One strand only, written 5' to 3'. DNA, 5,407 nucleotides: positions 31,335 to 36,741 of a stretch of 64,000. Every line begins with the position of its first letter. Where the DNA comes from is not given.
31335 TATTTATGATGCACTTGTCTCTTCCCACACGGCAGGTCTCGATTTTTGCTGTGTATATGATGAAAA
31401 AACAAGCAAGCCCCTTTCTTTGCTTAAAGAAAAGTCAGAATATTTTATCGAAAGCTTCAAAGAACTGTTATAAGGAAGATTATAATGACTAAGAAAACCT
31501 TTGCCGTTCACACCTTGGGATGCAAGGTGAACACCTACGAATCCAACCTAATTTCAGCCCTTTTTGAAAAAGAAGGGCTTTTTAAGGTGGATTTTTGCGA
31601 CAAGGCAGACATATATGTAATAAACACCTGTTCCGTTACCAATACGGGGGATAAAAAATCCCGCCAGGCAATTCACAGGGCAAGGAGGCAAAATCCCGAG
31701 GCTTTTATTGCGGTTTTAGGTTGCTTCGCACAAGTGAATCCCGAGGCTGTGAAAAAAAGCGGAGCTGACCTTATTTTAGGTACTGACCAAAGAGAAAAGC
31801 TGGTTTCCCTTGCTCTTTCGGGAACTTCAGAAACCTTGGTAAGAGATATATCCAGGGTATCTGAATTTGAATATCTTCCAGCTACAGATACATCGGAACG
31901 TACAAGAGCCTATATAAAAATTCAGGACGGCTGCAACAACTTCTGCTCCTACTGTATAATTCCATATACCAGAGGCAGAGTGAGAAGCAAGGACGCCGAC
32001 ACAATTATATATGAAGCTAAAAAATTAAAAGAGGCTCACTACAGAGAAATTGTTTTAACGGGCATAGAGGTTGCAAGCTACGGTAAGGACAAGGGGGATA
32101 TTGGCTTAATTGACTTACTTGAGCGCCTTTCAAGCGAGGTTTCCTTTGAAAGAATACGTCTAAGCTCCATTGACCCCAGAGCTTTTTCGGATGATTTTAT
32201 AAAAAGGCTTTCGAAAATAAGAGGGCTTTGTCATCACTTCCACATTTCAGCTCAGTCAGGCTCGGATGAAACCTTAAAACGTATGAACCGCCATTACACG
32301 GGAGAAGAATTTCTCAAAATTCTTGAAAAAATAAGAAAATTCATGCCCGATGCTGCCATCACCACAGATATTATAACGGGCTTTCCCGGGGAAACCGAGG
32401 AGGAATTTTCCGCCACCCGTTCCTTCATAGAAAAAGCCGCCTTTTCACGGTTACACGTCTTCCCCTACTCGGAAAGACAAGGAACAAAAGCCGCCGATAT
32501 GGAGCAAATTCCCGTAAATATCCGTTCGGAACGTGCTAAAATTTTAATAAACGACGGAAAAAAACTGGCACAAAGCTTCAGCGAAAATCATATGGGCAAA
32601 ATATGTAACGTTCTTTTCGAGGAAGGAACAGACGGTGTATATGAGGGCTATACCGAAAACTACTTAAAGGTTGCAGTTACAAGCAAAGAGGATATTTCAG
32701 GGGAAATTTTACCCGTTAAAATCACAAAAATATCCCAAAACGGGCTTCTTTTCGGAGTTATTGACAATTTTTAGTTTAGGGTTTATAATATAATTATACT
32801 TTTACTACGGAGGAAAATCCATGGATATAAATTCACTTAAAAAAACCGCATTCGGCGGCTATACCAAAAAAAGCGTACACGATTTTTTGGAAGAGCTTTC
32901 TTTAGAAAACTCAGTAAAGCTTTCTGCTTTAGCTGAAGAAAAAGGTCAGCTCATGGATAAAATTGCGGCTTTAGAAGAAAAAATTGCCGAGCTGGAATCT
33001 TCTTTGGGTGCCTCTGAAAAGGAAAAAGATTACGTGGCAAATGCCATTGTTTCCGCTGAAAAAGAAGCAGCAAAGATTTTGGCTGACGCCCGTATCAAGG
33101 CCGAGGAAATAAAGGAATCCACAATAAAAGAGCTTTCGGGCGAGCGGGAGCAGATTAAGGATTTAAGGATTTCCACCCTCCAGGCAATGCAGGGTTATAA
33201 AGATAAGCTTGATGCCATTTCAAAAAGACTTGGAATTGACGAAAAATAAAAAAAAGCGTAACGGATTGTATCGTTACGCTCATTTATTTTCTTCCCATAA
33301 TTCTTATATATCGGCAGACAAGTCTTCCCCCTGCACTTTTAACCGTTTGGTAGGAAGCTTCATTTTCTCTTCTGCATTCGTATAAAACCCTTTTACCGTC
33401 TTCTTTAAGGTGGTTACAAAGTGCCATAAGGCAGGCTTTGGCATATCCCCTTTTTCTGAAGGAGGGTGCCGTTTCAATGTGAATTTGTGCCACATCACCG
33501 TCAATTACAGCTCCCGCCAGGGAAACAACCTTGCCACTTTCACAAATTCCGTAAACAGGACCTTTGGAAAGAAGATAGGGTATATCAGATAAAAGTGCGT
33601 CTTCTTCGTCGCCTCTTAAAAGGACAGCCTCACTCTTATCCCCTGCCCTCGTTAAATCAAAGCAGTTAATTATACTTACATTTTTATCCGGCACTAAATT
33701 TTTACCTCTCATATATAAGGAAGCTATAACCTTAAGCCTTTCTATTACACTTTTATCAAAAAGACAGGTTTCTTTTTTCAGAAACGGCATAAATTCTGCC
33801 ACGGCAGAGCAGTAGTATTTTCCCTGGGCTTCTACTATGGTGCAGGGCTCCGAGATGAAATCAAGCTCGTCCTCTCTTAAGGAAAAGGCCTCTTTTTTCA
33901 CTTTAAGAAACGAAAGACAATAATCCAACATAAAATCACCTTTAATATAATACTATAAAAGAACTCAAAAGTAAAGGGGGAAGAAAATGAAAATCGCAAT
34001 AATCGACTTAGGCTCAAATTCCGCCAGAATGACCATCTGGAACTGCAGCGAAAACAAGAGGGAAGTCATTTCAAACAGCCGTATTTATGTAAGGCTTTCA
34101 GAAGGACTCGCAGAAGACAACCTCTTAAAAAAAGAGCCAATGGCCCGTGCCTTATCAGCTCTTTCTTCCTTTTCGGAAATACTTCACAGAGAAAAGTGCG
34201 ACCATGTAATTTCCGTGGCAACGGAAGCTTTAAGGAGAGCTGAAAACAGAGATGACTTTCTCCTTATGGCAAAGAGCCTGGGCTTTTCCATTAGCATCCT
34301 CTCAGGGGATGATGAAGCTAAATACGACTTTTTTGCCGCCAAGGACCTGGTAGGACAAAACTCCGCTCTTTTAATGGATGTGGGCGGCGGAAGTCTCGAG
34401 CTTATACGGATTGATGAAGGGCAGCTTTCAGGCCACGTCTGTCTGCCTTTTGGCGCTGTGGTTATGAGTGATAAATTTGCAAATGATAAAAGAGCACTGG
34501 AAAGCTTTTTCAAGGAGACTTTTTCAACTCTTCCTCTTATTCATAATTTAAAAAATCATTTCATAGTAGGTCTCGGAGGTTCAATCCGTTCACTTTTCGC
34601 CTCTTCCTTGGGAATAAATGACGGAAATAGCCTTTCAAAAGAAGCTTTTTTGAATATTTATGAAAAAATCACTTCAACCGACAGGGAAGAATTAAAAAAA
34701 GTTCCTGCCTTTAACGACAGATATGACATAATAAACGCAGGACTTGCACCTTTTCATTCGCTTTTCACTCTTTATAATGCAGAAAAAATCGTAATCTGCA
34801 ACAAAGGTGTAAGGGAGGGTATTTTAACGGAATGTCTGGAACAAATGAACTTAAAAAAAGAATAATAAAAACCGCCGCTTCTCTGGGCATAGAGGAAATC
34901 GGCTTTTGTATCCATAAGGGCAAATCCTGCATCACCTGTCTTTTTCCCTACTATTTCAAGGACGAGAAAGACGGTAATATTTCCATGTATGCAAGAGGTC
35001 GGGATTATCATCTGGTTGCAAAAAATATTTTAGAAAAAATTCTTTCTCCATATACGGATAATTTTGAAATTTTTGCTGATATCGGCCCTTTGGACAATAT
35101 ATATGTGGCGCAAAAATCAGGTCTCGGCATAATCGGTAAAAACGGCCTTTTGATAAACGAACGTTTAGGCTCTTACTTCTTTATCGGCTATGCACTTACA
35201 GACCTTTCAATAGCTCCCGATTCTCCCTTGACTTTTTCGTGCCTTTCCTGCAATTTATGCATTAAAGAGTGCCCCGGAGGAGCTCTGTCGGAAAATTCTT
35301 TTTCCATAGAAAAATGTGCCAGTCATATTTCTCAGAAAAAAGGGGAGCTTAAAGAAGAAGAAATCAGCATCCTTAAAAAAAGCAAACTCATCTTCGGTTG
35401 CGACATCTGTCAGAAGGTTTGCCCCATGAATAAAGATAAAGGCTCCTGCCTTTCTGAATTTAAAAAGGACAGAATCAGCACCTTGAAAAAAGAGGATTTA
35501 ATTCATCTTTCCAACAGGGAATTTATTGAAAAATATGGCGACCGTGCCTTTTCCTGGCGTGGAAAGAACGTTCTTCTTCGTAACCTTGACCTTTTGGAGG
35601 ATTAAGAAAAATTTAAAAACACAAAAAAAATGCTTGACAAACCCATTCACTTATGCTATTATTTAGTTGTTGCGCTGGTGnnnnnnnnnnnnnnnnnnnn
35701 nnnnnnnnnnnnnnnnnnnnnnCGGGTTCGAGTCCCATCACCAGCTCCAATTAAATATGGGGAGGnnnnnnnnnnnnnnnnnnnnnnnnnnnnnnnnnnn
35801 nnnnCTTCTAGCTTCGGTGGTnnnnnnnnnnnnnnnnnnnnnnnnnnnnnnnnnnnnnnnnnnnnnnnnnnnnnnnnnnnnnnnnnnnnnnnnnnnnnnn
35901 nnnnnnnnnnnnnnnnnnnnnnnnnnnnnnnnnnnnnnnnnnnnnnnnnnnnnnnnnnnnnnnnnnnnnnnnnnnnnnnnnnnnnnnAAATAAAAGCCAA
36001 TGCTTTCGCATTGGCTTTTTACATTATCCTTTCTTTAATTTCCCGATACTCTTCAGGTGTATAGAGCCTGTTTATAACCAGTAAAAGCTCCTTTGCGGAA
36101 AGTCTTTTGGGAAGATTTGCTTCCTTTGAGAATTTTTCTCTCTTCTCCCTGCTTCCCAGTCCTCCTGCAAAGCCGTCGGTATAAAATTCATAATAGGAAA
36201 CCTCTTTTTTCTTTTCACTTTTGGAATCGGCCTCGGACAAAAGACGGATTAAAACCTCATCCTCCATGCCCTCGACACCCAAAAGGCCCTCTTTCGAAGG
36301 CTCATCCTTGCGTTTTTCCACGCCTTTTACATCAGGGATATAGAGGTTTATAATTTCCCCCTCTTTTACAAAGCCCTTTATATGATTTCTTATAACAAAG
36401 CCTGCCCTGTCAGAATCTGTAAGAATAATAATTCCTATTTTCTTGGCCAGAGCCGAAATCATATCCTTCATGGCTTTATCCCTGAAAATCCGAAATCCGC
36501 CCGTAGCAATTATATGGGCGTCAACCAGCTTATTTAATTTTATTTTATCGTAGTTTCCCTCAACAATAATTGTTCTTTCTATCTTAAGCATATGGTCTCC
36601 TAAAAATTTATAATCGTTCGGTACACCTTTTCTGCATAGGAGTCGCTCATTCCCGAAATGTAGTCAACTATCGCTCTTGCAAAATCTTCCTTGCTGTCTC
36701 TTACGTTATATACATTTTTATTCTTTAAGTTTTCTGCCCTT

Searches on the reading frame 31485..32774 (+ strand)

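Call 68: search_protein_families(library=ncbifam, proteins=[window:31485-32774:+], max_evalue=0.00001)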
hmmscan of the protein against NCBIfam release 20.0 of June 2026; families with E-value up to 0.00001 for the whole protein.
window:31485-32774:+ (429 aa): 17 families
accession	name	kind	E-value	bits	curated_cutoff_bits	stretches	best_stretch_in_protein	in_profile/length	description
TIGR01579.1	MiaB-like-C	equivalog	2.3e-131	438.9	357.05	1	8-413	1-416/416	tRNA (N(6)-L-threonylcarbamoyladenosine(37)-C(2))-methylthiotransferase MtaB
TIGR00089.1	TIGR00089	subfamily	1.4e-130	435.9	251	1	5-421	1-427/429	MiaB/RimO family radical SAM methylthiotransferase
TIGR01574.1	miaB-methiolase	equivalog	5.3e-97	325.6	355.3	1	6-421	2-432/437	tRNA (N6-isopentenyl adenosine(37)-C2)-methylthiotransferase MiaB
TIGR01125.1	TIGR01125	equivalog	1.5e-71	241.8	356.95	1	7-384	3-383/432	30S ribosomal protein S12 methylthiotransferase RimO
TIGR01578.1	MiaB-like-B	hypoth_equivalog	8.6e-71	238.9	314.7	1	8-422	4-417/421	tRNA (N(6)-L-threonylcarbamoyladenosine(37)-C(2))-methylthiotransferase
NF010916.0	PRK14336.1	equivalog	5.7e-67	226.3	606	1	6-420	4-407/418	tRNA (N6-isopentenyl adenosine(37)-C2)-methylthiotransferase MiaB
TIGR04013.1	B12_SAM_MJ_1487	hypoth_equivalog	4.5e-23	81.7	251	1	24-344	24-361/382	TIGR04013 family B12-binding domain/radical SAM domain-containing protein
TIGR04014.1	B12_SAM_MJ_0865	equivalog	1.8e-19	69.9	360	1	141-321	160-339/434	methyl-coenzyme M reductase glutamine C-methyltransferase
TIGR04479.1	bcpD_PhpK_rSAM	subfamily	3.1e-11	42.3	600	1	249-319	342-410/504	PhpK family radical SAM P-methyltransferase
TIGR04072.2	rSAM_ladder_B12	equivalog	1.7e-09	36.8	360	1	144-317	183-348/443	lipid biosynthesis B12-binding/radical SAM protein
NF040546.1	rSAM_CUAEP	equivalog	2.2e-08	33.3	500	0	60-114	65-119/468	CUAEP/CCAEP-tail radical SAM (seleno)protein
TIGR03960.1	rSAM_fuse_unch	hypoth_equivalog_domain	2.6e-07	29.5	462.3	1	138-317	250-423/605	TIGR03960 family B12-binding radical SAM protein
NF006060.0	PRK08207.1-3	equivalog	2e-06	26.9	653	1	251-336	268-352/477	coproporphyrinogen III oxidase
NF053743.1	LipS2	equivalog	4.1e-06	26.4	270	0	274-373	151-248/292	LipS2 family lipoyl synthase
TIGR03994.1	rSAM_HemZ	equivalog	4.7e-06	26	321.4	0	249-325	198-273/401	coproporphyrinogen dehydrogenase HemZ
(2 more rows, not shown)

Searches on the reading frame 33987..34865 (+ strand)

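Call 68: search_protein_families(library=ncbifam, proteins=[window:33987-34865:+], max_evalue=0.00001)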
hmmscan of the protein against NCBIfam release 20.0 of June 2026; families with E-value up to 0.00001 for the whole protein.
window:33987-34865:+ (292 aa): 3 families
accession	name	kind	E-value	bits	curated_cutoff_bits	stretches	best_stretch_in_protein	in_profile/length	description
TIGR03706.1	exo_poly_only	exception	3.2e-66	223.6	307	1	2-284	1-299/300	exopolyphosphatase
NF008260.0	PRK11031.1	equivalog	6.1e-27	94.8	624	1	4-287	9-303/496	guanosine-5'-triphosphate,3'-diphosphate diphosphatase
NF008108.0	PRK10854.1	equivalog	3.4e-25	88.2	864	1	2-283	12-305/513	exopolyphosphatase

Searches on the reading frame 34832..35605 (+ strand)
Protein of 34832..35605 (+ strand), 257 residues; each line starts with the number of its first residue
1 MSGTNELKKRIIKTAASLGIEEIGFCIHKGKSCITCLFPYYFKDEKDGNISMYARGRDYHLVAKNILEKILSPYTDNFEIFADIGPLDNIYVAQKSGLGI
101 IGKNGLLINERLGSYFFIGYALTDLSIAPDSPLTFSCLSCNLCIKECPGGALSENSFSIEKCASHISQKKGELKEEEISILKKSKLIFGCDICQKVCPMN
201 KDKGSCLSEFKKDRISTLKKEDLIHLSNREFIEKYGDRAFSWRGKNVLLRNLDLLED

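Call 68: search_protein_families(library=ncbifam, proteins=[window:34832-35605:+], max_evalue=0.00001)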
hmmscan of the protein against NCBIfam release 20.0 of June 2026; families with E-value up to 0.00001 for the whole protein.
window:34832-35605:+ (257 aa): 2 families
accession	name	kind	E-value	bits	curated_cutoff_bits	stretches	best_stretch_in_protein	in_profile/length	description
TIGR00276.1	TIGR00276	equivalog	5.4e-49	167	200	1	42-252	81-298/337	tRNA epoxyqueuosine(34) reductase QueG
TIGR02486.1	RDH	subfamily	2.3e-13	50.7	160.35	1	92-207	156-286/314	reductive dehalogenase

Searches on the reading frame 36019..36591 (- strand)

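Call 26: search_protein_families(library=pfam, proteins=[window:36019-36591:-], max_evalue=0.00001)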
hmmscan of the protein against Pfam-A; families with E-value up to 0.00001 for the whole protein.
window:36019-36591:- (190 aa): 2 families
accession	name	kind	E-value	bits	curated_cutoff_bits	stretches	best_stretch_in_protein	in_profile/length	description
PF13331.11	DUF4093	-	6e-16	59.2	25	1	104-185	2-85/86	Domain of unknown function (DUF4093)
PF01751.28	Toprim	-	1e-06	29.2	23.1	1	8-77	3-86/96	Toprim domain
